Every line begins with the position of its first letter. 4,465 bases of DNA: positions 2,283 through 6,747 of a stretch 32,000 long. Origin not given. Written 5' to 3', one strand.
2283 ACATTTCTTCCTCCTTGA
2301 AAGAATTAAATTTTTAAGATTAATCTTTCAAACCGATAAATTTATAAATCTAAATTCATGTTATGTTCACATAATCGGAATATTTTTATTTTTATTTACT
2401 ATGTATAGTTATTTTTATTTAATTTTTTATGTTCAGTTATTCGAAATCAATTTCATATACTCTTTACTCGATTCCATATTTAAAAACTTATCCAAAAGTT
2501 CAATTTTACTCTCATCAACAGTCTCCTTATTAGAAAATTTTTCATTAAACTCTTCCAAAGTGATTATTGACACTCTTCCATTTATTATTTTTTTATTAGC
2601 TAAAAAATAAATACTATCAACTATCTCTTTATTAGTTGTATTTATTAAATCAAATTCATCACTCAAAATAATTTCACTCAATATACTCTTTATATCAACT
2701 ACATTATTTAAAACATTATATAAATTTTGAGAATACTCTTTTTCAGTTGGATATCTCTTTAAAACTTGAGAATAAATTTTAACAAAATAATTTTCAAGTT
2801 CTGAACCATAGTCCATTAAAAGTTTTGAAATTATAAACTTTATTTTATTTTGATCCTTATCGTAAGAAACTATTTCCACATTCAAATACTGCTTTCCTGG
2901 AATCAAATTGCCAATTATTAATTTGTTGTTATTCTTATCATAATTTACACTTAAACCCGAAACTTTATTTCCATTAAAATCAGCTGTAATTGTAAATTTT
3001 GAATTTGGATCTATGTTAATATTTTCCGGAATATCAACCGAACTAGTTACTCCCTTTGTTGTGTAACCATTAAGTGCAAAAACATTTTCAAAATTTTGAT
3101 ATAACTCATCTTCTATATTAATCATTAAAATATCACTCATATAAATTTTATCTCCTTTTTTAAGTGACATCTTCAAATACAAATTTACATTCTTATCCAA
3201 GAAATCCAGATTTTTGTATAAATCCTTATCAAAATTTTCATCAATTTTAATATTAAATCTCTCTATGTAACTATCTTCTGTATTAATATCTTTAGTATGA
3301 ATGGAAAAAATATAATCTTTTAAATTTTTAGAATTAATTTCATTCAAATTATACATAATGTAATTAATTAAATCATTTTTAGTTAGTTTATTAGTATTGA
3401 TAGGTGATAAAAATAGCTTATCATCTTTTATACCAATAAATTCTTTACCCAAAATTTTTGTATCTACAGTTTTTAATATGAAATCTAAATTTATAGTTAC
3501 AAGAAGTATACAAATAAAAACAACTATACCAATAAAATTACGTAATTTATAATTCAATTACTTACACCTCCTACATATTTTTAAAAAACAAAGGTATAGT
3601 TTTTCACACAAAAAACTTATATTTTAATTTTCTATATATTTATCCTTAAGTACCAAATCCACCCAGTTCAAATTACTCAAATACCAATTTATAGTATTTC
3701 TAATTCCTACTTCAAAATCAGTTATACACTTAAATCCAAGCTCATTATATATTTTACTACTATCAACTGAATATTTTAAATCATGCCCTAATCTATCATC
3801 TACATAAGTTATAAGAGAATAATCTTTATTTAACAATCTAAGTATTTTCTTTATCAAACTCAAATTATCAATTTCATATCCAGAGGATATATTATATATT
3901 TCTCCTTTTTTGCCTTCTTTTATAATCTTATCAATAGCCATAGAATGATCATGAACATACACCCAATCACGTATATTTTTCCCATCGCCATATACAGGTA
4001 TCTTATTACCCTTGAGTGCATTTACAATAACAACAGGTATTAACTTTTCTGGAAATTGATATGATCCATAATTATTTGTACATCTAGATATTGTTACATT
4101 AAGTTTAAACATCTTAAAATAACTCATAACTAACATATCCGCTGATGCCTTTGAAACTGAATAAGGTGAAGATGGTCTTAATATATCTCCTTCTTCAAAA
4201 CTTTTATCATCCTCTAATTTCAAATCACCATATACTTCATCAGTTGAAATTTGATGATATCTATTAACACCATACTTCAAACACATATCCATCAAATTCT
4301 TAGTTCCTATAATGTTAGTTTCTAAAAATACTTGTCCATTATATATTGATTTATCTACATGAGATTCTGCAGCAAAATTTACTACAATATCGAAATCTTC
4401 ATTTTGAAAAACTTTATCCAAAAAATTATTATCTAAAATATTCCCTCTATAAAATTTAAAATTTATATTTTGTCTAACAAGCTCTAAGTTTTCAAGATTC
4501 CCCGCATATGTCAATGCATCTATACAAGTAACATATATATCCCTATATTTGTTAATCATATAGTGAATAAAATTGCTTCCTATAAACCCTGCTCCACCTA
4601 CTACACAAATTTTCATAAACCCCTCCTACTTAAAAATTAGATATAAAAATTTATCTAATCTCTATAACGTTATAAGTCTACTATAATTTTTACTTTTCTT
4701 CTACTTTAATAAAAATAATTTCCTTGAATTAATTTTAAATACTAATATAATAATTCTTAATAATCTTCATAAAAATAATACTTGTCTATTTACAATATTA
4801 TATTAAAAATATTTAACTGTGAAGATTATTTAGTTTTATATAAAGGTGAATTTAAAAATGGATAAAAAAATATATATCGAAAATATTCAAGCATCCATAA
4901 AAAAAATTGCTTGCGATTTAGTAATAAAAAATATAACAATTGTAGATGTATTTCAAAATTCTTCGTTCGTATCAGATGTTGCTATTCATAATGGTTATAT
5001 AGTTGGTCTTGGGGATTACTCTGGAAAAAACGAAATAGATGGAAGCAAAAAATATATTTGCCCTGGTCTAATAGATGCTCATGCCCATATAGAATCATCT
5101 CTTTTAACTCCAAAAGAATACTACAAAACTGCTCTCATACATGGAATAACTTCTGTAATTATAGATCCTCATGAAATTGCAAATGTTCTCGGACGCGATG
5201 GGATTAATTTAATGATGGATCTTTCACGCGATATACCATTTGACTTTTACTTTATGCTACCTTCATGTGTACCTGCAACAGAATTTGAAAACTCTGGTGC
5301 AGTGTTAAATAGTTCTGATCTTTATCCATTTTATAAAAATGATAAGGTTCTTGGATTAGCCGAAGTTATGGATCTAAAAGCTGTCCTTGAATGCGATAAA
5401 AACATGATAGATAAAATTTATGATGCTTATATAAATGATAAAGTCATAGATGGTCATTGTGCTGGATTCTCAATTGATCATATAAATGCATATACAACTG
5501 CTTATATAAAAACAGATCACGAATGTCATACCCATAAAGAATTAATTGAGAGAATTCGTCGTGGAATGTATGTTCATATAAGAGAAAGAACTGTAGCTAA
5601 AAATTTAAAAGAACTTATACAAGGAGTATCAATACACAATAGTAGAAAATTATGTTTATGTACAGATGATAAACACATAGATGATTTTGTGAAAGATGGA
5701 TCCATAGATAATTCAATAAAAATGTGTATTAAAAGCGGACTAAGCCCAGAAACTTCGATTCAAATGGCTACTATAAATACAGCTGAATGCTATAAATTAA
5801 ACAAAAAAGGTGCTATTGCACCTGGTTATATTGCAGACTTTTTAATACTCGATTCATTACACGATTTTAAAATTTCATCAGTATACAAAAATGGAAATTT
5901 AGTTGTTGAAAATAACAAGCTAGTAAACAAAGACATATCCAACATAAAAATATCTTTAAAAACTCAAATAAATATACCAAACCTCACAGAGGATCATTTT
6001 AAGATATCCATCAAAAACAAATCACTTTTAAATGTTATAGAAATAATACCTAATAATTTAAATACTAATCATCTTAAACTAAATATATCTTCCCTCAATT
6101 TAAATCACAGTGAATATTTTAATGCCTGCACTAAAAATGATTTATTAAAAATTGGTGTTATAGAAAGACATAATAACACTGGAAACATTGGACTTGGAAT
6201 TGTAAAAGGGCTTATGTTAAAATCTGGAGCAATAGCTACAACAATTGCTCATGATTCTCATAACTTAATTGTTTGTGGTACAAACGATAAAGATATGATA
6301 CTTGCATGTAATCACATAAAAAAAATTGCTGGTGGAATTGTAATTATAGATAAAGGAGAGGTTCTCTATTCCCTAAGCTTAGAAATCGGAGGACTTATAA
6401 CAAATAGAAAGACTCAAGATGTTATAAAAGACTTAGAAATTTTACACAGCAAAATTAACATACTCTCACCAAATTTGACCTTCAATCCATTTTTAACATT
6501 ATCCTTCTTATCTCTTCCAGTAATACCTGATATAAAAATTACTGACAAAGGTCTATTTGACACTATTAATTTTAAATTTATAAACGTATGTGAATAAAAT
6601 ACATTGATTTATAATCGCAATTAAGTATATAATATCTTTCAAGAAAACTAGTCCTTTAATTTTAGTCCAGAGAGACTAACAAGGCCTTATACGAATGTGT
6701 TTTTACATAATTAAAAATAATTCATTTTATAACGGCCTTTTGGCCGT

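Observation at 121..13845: Three paralogous exported proteins ending in DUF4214-type repeats, next to a lone rmlB and a GT2-TPR glycosyltransferase: candidate uncharacterised surface-layer/glycoprotein system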

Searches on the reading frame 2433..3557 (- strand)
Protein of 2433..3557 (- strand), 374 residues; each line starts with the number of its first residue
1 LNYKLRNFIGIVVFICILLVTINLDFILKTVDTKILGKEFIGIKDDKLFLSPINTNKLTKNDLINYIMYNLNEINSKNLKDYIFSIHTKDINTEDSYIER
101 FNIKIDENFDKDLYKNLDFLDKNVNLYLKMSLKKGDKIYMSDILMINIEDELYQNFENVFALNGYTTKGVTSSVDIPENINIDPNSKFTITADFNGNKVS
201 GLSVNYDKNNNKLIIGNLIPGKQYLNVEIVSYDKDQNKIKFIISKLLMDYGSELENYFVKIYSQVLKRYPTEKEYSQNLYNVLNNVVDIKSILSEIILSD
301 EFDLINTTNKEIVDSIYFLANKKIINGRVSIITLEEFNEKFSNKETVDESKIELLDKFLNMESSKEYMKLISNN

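Call 4: search_protein_families(library=pfam, proteins=[window:2433-3557:-], max_evalue=0.1)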
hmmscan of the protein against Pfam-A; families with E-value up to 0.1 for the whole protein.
window:2433-3557:- (374 aa): 0 families

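Call 8: search_protein_families(library=ncbifam, proteins=[window:2433-3557:-], max_evalue=0.1)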
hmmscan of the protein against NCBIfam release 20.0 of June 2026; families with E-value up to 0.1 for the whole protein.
window:2433-3557:- (374 aa): 1 family
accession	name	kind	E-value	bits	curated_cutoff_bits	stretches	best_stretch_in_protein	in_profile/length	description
NF006848.0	PRK09358.1-3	equivalog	0.03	13.6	426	1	255-302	48-95/325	adenosine deaminase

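Call 32: find_homologous_proteins(query=window:2433-3557:-, max_evalue=0.001)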
Query window:2433-3557:- (374 aa): 18 proteins with E <= 0.001 among 6064 candidates.
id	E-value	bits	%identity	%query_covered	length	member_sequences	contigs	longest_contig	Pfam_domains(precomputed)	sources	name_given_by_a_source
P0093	2.8e-227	772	100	100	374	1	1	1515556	-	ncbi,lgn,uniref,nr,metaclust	ncbi:hypothetical protein [Candidatus Arthromitus sp. SFB-rat-Yit]|uniref:hypothetical protein n=1 T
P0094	2.4e-225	766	99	100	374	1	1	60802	-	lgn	-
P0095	1.6e-169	582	75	100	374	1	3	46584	-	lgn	-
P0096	4.5e-169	581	75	100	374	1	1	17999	-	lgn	-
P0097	2.3e-166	572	74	100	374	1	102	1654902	-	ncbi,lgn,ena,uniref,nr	ncbi:hypothetical protein SFBM_1245 [Candidatus Arthromitus sp. SFB-mouse-Japan]|uniref:hypothetical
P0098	4.9e-166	571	73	100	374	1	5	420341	-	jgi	-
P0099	8.2e-166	570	74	100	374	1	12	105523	-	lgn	-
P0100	1.1e-165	570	73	100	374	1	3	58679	-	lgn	-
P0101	1.1e-165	569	73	100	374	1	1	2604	-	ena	-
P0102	1.4e-165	569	73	100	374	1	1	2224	-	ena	-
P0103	1.5e-165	569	74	99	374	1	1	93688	-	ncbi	-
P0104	1.7e-165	569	74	100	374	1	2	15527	-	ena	-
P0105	3.0e-165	568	73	100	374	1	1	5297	-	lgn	-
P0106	1.9e-160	552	74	96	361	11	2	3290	-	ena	-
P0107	2.3e-115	404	56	98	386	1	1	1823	-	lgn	-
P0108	3.3e-91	325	47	98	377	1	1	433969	PF13946.12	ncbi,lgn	-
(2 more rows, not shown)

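Call 39: search_protein_families(library=pfam, alignment_id=A3, max_evalue=1)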
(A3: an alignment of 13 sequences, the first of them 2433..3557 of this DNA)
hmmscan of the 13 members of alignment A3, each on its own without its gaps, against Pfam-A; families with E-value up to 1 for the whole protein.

A. member 1, window:2433-3557:- (374 aa): 2 families
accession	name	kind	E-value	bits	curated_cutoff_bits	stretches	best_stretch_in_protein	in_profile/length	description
PF13946.11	DUF4214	-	0.13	12.8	23.2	1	255-302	21-68/72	Domain of unknown function (DUF4214)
PF18037.7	Ubiquitin_5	-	0.35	11.6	23.2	1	231-266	54-89/98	Ubiquitin-like domain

B. families by the number of members that match (of 13 scanned): 5 families
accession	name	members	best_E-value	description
PF13946.11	DUF4214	13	3.5e-07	Domain of unknown function (DUF4214)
PF00427.26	PBS_linker_poly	4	0.012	Phycobilisome Linker polypeptide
PF25527.1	GBD-like_ZMIZ1_ZMIZ2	1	0.011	ZMIZ1/ZMIZ2 GBD-like domain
PF12603.13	L_PA-C-like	1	0.024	RNA-directed RNA polymerase L, PA-C-like domain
PF18037.7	Ubiquitin_5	1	0.35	Ubiquitin-like domain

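Call 70: predict_structure(alignment_id=A3)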
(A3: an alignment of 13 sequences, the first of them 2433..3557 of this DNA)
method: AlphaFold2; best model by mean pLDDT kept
length: 374 residues; sequences in the alignment: 13
mean_pLDDT: 83.4   pTM: 0.52
mean pLDDT of the five models: 83.4, 80.1, 79.3, 76.0, 73.8
residues with pLDDT >= 90: 143; 70-90: 182; 50-70: 30; < 50: 19
segments of 3 or more residues with pLDDT < 50: 26-38, 152-156
pLDDT, mean of each block of 10 residues (from residue 1): 68 72 50 45 86 85 92 75 91 81 90 88 85 91 85 57 86 88 84 84 89 92 91 83 90 88 90 89 89 95 93 91 71 87 90 94 87 68
secondary structure, 60 per line:
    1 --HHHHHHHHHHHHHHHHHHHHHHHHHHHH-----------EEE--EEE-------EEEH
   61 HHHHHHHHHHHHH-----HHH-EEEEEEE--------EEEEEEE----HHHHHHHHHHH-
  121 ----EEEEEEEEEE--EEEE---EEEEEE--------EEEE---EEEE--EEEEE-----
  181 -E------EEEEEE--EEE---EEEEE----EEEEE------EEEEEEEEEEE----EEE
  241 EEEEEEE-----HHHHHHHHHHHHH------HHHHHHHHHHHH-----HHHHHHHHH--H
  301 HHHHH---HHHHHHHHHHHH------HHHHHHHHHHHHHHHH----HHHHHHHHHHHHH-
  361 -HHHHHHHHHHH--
elements in order: H3-30 E42-44 E47-49 E57-59 H60-73 E83-89 E98-104 H109-119 E125-134 E137-140 E144-149 E158-161 E165-168 E171-175 E189-194 E197-199 E203-207 E212-216 E223-233 E238-247 H253-265 H272-283 H289-297 H300-305 H309-320 H327-342 H347-359 H362-372

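Call 72: fold_search(model_id=the predicted structure, library=pdb)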
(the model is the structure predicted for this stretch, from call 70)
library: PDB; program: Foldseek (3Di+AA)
matches with E <= 10: 1761; with E <= 0.001: 86
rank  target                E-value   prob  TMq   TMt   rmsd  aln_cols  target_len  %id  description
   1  6e57_D                7.1e-06  1.00  0.15  0.14  11.3       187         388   13  Bacteroides ovatus mixed-linkage glucan utilization locus (MLGUL) SGBP-B in complex with mixed-linkage heptasaccharide (released 2019-05-29)
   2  9oz1_A                1.5e-05  1.00  0.20  0.12   8.7       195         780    8  Cryo-EM structure of chicken ROS1 in apo-state. Cryo-EM refinement is focused on the "leg" region of chicken ROS1. (released 2026-02-25)
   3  8sgn_G                4.8e-05  0.97  0.14  0.13  16.8       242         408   14  Crystal structure of Epstein-Barr virus glycoprotein 350 (gp350) in complex with Cy651H02, a monoclonal antibody isola (released 2024-04-17)
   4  8sic_G                1.1e-04  0.99  0.16  0.14  12.7       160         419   17  Crystal structure of Epstein-Barr virus glycoprotein 350 (gp350) in complex with Cy137C02, a monoclonal antibody isola (released 2024-04-17)
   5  6weo_3                1.2e-04  1.00  0.18  0.30  13.5       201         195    9  IL-22 Signaling Complex with IL-22R1 and IL-10Rbeta (released 2021-04-28)
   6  6e57_C                1.3e-04  0.99  0.14  0.14  11.2       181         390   13  Bacteroides ovatus mixed-linkage glucan utilization locus (MLGUL) SGBP-B in complex with mixed-linkage heptasaccharide (released 2019-05-29)
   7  8sic_E                1.8e-04  0.93  0.15  0.14  14.3       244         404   11  Crystal structure of Epstein-Barr virus glycoprotein 350 (gp350) in complex with Cy137C02, a monoclonal antibody isola (released 2024-04-17)
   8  9pvp                  2.0e-04  1.00  0.19  0.06   8.9       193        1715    9  Cryo-EM structure of receptor tyrosine kinase ROS1 extracellular domain (released 2026-02-25)
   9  6sv2_H                2.0e-04  0.98  0.13  0.22  12.7       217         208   10  Human prion protein (PrP) fragment 119-231 (G127V M129 variant) complexed to ICSM 18 (anti-Prp therapeutic antibody) F (released 2020-07-29)
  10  2v5y                  2.0e-04  0.97  0.15  0.10  14.5       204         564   13  Crystal structure of the receptor protein tyrosine phosphatase mu ectodomain (released 2007-09-11)
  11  8vur_L                2.2e-04  0.99  0.16  0.26  66.6       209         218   11  Human GluN1-2A with IgG 003-102 WT conformation (released 2024-09-11)
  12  8dy5_A                2.3e-04  1.00  0.18  0.25  14.7       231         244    8  Crystal Structure of spFv CAT2200 LH in complex with IL-17A (released 2023-05-03)
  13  4yfd_A                2.3e-04  0.99  0.17  0.13  14.4       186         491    8  Crystal structure PTP delta Ig1-Fn2 in complex with IL-1RAcP (released 2015-05-06)
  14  5odb_B                2.3e-04  0.95  0.13  0.20  13.2       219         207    5  Crystal structure of the RA-associated mAb D10 (chimeric Fab fragment) (released 2018-07-04)
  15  9eza_B                2.8e-04  0.99  0.17  0.27  12.4       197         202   10  Interleukin-31 Receptor D1D2 in complex with Nemolizumab derived scFv (released 2025-07-16)
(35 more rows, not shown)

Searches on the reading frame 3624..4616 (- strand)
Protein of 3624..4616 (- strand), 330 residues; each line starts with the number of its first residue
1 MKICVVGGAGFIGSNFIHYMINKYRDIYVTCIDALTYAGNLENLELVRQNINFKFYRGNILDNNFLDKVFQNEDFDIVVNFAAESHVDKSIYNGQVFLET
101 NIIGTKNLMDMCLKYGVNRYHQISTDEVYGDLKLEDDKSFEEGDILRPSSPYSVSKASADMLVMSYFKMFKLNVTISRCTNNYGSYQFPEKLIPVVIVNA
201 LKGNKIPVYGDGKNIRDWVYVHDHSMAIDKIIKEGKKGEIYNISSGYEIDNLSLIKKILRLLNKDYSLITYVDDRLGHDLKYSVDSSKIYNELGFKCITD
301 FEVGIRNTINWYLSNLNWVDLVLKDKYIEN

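Call 4: search_protein_families(library=pfam, proteins=[window:3624-4616:-], max_evalue=0.1)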
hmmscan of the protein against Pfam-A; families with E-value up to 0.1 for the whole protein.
window:3624-4616:- (330 aa): 7 families
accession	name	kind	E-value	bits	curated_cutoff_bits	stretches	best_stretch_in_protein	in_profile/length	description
PF16363.11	GDP_Man_Dehyd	-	5.7e-70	236.8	27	1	5-308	2-332/332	GDP-mannose 4,6 dehydratase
PF01370.27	Epimerase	-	1.7e-61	208.2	20.9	1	3-243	1-239/240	NAD dependent epimerase/dehydratase family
PF01073.25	3Beta_HSD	-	2.4e-20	73.1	22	1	5-227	2-228/280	3-beta hydroxysteroid dehydrogenase/isomerase family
PF02719.21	Polysacc_synt_2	-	1.5e-16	60.9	20.2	1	3-264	1-249/293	Polysaccharide biosynthesis protein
PF04321.23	RmlD_sub_bind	-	5.4e-13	49.1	27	1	1-186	1-155/287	RmlD substrate binding domain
PF07993.18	NAD_binding_4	-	2.8e-11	43.5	20.1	1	7-180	3-205/258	Male sterility protein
PF13460.12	NAD_binding_10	-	0.0013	19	27.2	1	7-160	1-128/184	NAD(P)H-binding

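Call 8: search_protein_families(library=ncbifam, proteins=[window:3624-4616:-], max_evalue=0.1)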
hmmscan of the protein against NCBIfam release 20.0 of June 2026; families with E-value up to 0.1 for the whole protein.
window:3624-4616:- (330 aa): 29 families (the best 25 are shown)
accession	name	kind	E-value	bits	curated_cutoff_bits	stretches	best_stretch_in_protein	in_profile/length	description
TIGR01181.1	dTDP_gluc_dehyt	equivalog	2.3e-129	431.1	365.1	1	3-319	2-318/321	dTDP-glucose 4,6-dehydratase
NF007490.0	PRK10084.1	subfamily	2.9e-98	329.2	649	1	1-327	1-349/361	dTDP-glucose 4,6-dehydratase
NF007582.0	PRK10217.1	equivalog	6.3e-96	321.6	698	1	2-325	3-344/355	dTDP-glucose 4,6-dehydratase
TIGR04180.1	EDH_00030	hypoth_equivalog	1.2e-39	136.2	475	1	4-270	2-264/297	NAD-dependent 4,6-dehydratase LegB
TIGR01179.1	galE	equivalog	7.5e-35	120.3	262.3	1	2-315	1-328/332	UDP-glucose 4-epimerase GalE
TIGR02622.1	CDP_4_6_dhtase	equivalog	1e-23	84.1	278.45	1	2-314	6-332/352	CDP-glucose 4,6-dehydratase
TIGR02197.1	heptose_epim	equivalog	5.1e-21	75.1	274.6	1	3-313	1-314/316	ADP-glyceromanno-heptose 6-epimerase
NF007956.0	PRK10675.1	subfamily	8.3e-18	64.6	394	1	1-312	1-329/338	UDP-glucose 4-epimerase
NF011728.1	PRK15181.1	equivalog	9.9e-16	57.7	760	1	4-314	19-339/348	Vi polysaccharide biosynthesis UDP-N-acetylglucosaminuronic acid C-4 epimerase TviC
TIGR03589.1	PseB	equivalog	2.4e-14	53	407.75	1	3-143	7-149/324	UDP-N-acetylglucosamine 4,6-dehydratase (inverting)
TIGR01214.1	rmlD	equivalog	5.3e-13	48.7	224.05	1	2-246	1-210/285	dTDP-4-dehydrorhamnose reductase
TIGR01472.1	gmd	equivalog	4.4e-12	45.9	415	1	49-247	52-253/342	GDP-mannose 4,6-dehydratase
TIGR03466.1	HpnA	hypoth_equivalog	6.2e-10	38.5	367.65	1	2-254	2-235/327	hopanoid-associated sugar epimerase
NF047922.1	GDPFucSynFcl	equivalog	6.9e-10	38.9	500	1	67-316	46-305/308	GDP-L-fucose synthase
NF043036.1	ErythonDh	equivalog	2.9e-09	36.6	325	1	1-167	1-164/321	D-erythronate dehydrogenase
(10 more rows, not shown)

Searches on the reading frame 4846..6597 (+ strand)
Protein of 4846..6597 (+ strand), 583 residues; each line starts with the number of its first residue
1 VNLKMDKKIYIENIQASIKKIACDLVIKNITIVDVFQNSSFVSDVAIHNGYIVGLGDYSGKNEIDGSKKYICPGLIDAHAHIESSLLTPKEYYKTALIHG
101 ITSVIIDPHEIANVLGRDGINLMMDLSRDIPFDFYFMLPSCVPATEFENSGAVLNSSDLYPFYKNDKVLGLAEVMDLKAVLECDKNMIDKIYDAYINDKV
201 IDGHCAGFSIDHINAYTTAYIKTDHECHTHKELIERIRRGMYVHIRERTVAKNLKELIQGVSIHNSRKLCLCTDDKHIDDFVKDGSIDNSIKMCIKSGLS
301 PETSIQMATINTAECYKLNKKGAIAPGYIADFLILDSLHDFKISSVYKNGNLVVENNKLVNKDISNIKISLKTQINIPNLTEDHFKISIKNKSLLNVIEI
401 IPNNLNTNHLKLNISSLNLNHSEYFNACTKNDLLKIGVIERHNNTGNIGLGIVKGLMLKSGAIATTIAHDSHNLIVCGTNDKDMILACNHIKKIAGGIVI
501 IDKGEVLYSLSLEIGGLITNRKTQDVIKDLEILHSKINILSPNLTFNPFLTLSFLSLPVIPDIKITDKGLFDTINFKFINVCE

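Call 4: search_protein_families(library=pfam, proteins=[window:4846-6597:+], max_evalue=0.1)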
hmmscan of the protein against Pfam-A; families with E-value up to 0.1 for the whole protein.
window:4846-6597:+ (583 aa): 4 families
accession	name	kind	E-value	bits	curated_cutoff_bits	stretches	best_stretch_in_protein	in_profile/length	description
PF13382.11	Adenine_deam_C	-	2.2e-54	183.8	27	1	419-576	13-168/169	Adenine deaminase C-terminal domain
PF01979.26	Amidohydro_1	-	8e-38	131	25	1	70-353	1-345/345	Amidohydrolase family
PF07969.17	Amidohydro_3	-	4.3e-09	36.8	29.7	1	296-337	404-447/472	Amidohydrolase family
PF00449.26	Urease_alpha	-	0.0019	18.9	23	1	18-62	61-103/121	Urease alpha-subunit, N-terminal domain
